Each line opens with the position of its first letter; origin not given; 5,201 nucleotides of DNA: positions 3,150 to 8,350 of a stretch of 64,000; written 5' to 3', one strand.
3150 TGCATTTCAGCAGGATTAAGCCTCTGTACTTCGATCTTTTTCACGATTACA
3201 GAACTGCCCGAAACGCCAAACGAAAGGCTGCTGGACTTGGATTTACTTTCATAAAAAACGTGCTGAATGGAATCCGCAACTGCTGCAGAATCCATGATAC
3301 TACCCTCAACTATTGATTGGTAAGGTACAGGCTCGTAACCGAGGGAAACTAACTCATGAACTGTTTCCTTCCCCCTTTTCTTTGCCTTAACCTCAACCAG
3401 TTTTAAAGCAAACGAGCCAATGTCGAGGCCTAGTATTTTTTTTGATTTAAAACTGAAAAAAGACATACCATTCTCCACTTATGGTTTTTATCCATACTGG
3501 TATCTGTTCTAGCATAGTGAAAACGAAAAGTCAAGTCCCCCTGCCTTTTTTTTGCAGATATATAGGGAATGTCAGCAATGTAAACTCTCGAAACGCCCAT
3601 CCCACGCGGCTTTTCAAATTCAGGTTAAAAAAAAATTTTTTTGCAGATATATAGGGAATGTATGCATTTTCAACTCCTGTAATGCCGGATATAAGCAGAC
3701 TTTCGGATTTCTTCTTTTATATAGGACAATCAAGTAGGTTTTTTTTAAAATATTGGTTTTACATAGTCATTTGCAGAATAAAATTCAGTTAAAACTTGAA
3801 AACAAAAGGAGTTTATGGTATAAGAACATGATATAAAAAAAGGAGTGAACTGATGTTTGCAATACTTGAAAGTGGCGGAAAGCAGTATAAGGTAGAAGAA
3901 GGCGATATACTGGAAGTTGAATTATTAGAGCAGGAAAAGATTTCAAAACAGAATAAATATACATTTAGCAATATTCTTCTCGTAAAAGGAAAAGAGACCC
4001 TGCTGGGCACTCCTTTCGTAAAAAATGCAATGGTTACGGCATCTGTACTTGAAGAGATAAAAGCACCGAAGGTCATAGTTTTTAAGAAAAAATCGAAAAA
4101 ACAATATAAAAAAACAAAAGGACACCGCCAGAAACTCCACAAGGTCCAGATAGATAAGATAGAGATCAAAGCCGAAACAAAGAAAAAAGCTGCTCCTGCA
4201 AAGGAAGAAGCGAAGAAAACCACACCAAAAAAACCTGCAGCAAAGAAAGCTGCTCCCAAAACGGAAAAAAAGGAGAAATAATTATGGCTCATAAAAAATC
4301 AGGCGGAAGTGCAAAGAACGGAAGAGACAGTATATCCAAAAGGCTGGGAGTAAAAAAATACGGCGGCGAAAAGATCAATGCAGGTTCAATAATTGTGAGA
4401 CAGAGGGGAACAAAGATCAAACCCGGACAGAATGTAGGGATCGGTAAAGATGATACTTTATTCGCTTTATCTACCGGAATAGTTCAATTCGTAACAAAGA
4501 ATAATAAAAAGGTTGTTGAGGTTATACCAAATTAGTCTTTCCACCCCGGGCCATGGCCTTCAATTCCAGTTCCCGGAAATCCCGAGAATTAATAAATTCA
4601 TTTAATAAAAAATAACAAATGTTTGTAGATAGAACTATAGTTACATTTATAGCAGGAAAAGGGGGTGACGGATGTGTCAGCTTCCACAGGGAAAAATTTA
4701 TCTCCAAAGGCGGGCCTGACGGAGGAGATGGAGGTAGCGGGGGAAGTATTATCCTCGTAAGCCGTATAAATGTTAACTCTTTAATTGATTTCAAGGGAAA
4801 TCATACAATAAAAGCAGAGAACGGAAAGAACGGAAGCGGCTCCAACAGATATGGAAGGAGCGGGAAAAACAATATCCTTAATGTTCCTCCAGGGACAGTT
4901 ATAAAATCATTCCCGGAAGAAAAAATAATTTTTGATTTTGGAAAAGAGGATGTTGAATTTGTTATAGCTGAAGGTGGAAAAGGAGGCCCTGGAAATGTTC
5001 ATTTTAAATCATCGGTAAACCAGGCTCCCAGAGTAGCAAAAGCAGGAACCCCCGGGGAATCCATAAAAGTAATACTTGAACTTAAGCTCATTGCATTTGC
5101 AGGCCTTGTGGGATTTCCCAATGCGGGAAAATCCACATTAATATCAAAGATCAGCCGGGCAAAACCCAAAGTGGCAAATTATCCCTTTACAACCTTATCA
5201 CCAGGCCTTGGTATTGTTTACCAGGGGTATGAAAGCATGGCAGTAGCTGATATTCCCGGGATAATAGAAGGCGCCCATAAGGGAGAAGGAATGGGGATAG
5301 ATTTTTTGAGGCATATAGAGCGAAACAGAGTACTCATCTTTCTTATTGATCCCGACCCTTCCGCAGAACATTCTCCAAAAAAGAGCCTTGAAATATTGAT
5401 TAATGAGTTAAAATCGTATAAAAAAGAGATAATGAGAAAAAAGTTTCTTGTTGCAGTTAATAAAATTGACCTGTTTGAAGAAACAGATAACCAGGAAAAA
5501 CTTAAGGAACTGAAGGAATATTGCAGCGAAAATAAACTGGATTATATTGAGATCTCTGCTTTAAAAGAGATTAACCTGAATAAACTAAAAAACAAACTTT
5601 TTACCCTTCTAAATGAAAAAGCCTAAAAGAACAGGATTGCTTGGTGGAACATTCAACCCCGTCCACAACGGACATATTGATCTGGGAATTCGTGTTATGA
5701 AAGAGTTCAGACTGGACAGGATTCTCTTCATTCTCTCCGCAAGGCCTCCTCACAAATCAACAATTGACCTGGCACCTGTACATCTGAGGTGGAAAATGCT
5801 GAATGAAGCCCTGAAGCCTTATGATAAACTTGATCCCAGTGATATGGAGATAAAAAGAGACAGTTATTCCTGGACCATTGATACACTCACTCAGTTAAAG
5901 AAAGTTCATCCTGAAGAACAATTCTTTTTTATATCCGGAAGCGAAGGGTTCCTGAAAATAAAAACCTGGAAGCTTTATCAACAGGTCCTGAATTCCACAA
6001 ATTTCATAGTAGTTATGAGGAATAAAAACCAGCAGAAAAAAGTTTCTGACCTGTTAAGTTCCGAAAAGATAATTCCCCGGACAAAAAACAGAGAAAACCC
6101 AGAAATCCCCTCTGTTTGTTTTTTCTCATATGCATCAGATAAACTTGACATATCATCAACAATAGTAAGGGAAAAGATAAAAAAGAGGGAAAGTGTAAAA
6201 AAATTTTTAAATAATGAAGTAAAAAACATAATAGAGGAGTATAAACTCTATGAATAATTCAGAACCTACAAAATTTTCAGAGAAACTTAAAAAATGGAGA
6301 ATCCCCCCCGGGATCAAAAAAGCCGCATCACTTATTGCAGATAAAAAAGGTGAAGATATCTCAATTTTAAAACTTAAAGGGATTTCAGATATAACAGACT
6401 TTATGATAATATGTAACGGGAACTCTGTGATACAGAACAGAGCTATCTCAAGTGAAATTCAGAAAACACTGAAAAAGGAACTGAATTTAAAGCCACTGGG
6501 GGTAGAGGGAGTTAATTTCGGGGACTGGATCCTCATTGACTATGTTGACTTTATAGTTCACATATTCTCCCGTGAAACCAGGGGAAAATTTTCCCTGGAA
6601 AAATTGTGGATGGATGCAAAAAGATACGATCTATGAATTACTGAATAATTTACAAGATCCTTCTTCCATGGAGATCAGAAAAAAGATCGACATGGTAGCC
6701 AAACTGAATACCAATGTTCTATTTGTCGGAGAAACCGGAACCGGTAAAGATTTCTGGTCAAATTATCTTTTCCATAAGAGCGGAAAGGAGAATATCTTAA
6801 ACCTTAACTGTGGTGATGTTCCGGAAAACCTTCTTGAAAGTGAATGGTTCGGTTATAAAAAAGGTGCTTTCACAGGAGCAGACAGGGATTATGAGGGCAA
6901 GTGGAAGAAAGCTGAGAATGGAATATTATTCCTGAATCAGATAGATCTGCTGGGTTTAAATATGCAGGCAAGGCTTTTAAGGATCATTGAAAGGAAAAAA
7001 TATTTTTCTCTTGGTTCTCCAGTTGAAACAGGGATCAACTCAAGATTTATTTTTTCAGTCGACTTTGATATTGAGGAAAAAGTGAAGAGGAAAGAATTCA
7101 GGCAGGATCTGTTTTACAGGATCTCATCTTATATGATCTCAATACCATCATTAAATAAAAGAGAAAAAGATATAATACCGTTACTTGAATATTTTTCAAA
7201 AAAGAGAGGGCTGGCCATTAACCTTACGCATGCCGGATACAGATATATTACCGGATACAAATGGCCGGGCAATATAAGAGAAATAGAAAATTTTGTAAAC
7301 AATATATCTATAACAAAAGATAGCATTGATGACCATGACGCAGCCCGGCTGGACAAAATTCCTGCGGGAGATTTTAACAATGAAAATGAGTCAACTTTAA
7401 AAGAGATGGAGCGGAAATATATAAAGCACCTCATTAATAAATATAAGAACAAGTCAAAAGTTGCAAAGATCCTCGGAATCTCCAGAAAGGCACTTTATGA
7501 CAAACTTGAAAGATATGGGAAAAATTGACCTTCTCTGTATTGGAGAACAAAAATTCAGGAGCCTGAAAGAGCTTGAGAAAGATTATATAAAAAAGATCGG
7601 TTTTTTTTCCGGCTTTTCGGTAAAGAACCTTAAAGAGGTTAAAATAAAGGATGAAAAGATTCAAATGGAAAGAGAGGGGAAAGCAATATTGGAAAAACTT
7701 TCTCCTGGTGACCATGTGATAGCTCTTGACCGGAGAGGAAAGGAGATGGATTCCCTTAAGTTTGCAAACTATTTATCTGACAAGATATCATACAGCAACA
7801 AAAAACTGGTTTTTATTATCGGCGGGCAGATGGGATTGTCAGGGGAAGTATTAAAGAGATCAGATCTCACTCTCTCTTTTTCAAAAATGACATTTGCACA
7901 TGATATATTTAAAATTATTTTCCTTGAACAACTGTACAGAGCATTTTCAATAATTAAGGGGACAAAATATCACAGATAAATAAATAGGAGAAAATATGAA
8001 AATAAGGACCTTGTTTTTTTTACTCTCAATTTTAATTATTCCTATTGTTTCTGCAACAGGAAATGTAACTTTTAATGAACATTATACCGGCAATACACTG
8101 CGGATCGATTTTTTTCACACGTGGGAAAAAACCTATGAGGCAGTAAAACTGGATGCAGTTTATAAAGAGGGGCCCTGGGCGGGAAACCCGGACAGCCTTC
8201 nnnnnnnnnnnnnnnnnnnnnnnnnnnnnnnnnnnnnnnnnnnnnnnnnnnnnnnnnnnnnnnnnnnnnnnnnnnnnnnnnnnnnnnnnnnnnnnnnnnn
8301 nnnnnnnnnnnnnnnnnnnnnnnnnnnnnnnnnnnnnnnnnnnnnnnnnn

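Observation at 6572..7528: Receiver-less sigma54 activator homologue inside the rsfS-rlmH operon carries a natural Walker B DE to NQ (ATP-trap) substitution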

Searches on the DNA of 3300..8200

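Call 60: search_rna_families(source=window, start=3300, end=8200, threshold=evalue, max_evalue=1)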
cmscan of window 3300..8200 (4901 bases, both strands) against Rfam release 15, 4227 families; matches with E-value up to 1: 0.
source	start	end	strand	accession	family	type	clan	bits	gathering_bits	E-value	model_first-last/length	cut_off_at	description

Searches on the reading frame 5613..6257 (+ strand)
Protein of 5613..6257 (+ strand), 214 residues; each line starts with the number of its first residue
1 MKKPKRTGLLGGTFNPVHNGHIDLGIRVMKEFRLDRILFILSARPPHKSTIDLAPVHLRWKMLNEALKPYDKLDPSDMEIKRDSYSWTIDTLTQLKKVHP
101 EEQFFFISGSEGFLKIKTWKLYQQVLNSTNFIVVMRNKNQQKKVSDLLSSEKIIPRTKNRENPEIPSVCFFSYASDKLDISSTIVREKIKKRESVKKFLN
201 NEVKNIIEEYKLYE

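Call 3: search_protein_families(library=pfam, proteins=[window:5613-6257:+], max_evalue=0.01)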
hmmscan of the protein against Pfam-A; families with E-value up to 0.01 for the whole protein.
window:5613-6257:+ (214 aa): 1 family
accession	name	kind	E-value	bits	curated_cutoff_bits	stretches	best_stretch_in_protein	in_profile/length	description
PF01467.32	CTP_transf_like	-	1.9e-20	73.9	21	1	9-188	1-133/133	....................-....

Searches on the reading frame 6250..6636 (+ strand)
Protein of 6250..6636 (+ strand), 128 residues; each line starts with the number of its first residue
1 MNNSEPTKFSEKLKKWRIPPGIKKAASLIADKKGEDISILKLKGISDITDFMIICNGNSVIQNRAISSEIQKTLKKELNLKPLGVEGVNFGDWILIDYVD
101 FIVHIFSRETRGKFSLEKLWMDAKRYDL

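Call 3: search_protein_families(library=pfam, proteins=[window:6250-6636:+], max_evalue=0.01)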
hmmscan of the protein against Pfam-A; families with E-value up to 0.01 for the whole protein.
window:6250-6636:+ (128 aa): 1 family
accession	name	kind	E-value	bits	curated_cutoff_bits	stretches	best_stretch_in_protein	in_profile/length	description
PF02410.21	RsfS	-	6e-29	100.6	21.6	1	24-120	2-98/98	Ribosomal silencing factor during starvation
